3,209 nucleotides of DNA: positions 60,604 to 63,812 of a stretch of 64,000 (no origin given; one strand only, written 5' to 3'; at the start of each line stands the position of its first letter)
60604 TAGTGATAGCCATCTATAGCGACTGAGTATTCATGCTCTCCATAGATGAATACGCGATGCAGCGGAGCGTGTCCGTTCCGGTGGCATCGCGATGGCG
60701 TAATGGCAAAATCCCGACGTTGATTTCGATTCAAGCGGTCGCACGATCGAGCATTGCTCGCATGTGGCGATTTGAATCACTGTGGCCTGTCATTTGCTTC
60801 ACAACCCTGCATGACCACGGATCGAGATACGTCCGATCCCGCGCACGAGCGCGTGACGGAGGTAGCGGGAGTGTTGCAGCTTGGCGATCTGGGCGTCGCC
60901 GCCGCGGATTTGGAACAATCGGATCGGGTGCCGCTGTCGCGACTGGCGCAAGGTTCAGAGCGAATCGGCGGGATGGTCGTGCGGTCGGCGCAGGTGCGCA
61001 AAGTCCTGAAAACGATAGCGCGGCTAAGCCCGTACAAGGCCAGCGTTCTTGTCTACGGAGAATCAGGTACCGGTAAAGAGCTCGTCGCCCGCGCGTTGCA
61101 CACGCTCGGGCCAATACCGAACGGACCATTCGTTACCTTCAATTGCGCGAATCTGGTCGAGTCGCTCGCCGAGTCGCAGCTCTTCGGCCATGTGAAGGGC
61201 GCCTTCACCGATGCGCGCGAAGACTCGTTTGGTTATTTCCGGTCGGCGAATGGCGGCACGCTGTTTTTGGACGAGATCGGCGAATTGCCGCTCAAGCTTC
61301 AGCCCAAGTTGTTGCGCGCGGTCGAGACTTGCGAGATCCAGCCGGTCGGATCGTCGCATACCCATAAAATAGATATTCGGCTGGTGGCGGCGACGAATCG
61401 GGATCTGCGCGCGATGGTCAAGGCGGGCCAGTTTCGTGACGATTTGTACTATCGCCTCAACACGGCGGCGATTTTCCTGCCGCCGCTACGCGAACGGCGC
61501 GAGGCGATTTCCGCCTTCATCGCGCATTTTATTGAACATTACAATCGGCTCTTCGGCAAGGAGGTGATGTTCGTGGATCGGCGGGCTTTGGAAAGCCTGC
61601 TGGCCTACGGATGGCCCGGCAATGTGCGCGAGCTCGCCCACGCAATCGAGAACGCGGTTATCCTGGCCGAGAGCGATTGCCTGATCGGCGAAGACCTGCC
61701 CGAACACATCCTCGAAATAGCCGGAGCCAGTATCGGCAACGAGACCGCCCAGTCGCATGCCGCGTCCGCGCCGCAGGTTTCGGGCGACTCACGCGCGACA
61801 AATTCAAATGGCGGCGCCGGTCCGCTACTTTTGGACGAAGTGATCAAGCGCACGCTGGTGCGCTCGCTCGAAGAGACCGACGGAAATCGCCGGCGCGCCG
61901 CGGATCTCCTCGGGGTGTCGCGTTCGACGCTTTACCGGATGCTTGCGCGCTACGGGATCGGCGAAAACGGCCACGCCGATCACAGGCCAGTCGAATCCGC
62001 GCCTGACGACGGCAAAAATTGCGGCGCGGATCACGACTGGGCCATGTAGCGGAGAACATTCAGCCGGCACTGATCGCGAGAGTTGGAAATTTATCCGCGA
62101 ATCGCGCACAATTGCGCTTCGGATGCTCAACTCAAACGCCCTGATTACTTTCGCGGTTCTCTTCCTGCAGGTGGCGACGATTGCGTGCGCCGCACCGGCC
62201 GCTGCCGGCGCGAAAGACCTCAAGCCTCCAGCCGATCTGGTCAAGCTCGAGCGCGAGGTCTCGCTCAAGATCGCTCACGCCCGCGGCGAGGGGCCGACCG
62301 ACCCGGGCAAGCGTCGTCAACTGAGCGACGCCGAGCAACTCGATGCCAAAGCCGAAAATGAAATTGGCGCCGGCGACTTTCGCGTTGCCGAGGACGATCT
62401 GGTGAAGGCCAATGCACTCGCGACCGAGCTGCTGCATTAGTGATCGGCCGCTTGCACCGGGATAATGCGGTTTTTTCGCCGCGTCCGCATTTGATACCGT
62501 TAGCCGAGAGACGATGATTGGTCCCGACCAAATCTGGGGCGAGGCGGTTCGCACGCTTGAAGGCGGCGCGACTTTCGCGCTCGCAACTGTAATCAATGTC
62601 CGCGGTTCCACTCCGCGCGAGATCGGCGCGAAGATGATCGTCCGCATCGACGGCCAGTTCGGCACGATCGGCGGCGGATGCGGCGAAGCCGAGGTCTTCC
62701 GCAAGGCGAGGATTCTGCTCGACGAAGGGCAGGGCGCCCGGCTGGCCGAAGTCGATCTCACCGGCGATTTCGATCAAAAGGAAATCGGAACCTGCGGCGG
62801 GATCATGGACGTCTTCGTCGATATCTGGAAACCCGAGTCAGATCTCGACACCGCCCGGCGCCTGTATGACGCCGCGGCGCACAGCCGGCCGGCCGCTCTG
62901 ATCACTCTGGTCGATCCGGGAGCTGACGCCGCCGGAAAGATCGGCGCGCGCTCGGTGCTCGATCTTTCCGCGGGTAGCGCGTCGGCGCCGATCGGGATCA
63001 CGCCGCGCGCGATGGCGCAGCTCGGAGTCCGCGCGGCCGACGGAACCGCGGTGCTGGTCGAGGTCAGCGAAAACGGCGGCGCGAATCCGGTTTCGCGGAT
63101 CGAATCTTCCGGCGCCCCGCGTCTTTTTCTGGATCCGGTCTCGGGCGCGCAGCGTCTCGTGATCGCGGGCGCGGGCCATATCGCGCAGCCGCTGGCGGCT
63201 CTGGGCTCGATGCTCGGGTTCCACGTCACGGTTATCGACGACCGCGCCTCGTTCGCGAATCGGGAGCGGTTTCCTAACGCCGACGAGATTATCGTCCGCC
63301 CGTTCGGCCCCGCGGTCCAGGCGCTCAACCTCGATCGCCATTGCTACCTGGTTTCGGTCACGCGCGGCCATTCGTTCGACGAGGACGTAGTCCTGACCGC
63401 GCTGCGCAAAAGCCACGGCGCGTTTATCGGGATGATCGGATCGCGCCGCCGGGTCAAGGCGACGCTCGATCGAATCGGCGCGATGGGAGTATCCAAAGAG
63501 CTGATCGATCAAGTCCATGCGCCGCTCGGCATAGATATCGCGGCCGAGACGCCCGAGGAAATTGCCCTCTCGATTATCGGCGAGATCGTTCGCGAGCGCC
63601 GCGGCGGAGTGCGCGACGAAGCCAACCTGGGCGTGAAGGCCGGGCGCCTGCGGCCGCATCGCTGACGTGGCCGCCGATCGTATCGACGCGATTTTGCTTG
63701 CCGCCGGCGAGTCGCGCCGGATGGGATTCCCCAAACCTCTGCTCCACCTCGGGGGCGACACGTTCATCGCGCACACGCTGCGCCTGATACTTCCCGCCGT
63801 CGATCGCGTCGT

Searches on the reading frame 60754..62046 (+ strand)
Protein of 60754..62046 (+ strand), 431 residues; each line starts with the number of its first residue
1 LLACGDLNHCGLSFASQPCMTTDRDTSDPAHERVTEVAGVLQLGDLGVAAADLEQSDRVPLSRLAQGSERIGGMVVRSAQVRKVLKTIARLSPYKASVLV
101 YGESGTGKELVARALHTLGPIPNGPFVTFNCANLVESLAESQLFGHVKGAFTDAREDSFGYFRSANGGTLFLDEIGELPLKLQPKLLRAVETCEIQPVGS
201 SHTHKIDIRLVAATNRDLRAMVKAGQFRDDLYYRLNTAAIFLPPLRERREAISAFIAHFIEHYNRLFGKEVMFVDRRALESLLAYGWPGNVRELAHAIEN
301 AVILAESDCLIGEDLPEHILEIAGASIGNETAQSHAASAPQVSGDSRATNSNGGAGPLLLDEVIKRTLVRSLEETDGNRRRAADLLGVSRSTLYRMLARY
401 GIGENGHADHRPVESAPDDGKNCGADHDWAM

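Call 9: search_protein_families(library=pfam, proteins=[window:60754-62046:+], max_evalue=0.01)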
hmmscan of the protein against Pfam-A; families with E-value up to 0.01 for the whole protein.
window:60754-62046:+ (431 aa): 13 families
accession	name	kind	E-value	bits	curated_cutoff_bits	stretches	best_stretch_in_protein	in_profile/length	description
PF00158.32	Sigma54_activat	-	6.3e-64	215.1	20.2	1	75-240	2-167/168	Sigma-54 interaction domain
PF25601.1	AAA_lid_14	-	3.7e-20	72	27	1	246-322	1-77/87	AAA+ ATPase lid domain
PF14532.12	Sigma54_activ_2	-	1.3e-17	64.7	25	1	77-245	3-138/138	Sigma-54 interaction domain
PF02954.25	HTH_8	-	1.3e-09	38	22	1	368-400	10-42/42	Bacterial regulatory protein, Fis family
PF07728.20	AAA_5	-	9.4e-06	26.1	22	1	98-216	2-123/139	AAA domain (dynein-related subfamily)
PF00004.35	AAA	-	1.5e-05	25.9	21.2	1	98-216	1-110/131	ATPase family associated with various cellular activities (AAA)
PF13384.12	HTH_23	-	2.2e-05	24.6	24.6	1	364-404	6-46/50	Homeodomain-like domain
PF13191.12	AAA_16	-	3.9e-05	24.6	32.6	1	75-165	3-97/167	AAA ATPase domain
PF01078.27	Mg_chelatase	-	0.00017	21.5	20.3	0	163-216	103-158/207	Magnesium chelatase, subunit ChlI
PF18024.7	HTH_50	-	0.00058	19.9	27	1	364-402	11-49/50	Helix-turn-helix domain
PF13551.12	HTH_29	-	0.00084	19.8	28.1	1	372-400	8-36/64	Winged helix-turn helix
PF13518.12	HTH_28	-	0.0013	19.2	25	1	366-403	3-40/52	Helix-turn-helix domain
PF12728.13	HTH_17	-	0.0034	18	27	0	382-399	7-24/51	Helix-turn-helix domain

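Call 51: search_protein_families(library=ncbifam, proteins=[window:60811-62046:+], max_evalue=0.01)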
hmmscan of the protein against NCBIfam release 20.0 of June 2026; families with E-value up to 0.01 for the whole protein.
window:60811-62046:+ (412 aa): 33 families (the best 25 are shown)
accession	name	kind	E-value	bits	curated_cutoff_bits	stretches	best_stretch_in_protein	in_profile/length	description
NF038308.1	RNA_repair_RtcR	equivalog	1.6e-93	314.4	650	1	17-375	147-505/530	RNA repair transcriptional activator RtcR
NF008469.0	PRK11361.1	equivalog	5e-93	312.3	714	1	46-384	136-457/461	acetoacetate metabolism transcriptional regulator AtoC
NF003451.0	PRK05022.1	equivalog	5.2e-90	302.6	476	1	47-383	184-510/512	nitric oxide reductase transcriptional regulator NorR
NF041552.1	TF_PrdR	equivalog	4.8e-87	292.6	795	1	51-381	265-576/577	sigma-54 dependent transcriptional regulator PrdR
TIGR01817.1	nifA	equivalog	1.9e-86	291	528.85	1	50-371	193-517/534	nif-specific transcriptional activator NifA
TIGR02915.1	PEP_resp_reg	equivalog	4.2e-85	286.3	502.6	2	34-296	122-382/445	PEP-CTERM-box response regulator transcription factor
TIGR01818.1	ntrC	equivalog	6.3e-85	285.7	558.6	1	50-378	131-460/463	nitrogen regulation protein NR(I)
NF041946.1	LuxO_transreg_Vib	equivalog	3.4e-82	276.7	800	1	45-380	125-459/463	quorum-sensing sigma-54 dependent transcriptional regulator LuxO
NF007689.0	PRK10365.1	equivalog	3.5e-80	269.9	760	1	53-380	139-441/441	sigma-54-dependent response regulator transcription factor ZraR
NF050807.1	TransRegFlbDCaul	equivalog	1.8e-79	267.8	750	1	54-381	119-438/454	sigma-54-dependent transcriptional regulator FlbD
TIGR02329.1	propionate_PrpR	equivalog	9.5e-74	248.9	499.2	1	50-378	209-524/526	propionate catabolism operon regulatory protein PrpR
TIGR02974.1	phageshock_pspF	equivalog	5e-73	246.2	443.55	1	58-381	4-336/336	phage shock protein operon transcriptional activator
NF008176.1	PRK10923.1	equivalog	2.8e-72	243.8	620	1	46-383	131-468/469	nitrogen regulation protein NR(I)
NF011953.0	PRK15424.1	equivalog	2.3e-71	241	703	1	36-379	202-532/538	propionate catabolism operon regulatory protein PrpR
NF011958.0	PRK15429.1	equivalog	5.1e-70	236.9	830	1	50-384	376-687/692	formate hydrogenlyase transcriptional activator FlhA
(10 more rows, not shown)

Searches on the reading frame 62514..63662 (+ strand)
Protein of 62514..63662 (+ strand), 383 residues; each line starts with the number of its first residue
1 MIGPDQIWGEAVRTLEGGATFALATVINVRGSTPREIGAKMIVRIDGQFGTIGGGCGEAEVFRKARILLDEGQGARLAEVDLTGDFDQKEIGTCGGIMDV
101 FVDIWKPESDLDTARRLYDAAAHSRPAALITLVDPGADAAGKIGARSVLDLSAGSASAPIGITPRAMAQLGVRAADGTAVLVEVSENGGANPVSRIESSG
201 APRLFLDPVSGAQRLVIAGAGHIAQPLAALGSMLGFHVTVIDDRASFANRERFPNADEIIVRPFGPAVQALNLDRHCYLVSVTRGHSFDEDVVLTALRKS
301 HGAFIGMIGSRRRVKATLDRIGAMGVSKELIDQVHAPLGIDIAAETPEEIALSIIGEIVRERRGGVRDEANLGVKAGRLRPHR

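Call 9: search_protein_families(library=pfam, proteins=[window:62514-63662:+], max_evalue=0.01)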
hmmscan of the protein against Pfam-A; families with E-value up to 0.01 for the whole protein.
window:62514-63662:+ (383 aa): 3 families
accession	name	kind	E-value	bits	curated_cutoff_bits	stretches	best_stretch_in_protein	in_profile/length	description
PF13478.12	XdhC_C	-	3.9e-41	140.9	29.7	1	215-358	1-125/125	XdhC Rossmann domain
PF02625.21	XdhC_CoxI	-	1.7e-21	76.4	24.3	1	16-75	3-63/68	XdhC and CoxI family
PF02826.25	2-Hacid_dh_C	-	0.0003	20.7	25.1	0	213-246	37-70/178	D-isomer specific 2-hydroxyacid dehydrogenase, NAD binding domain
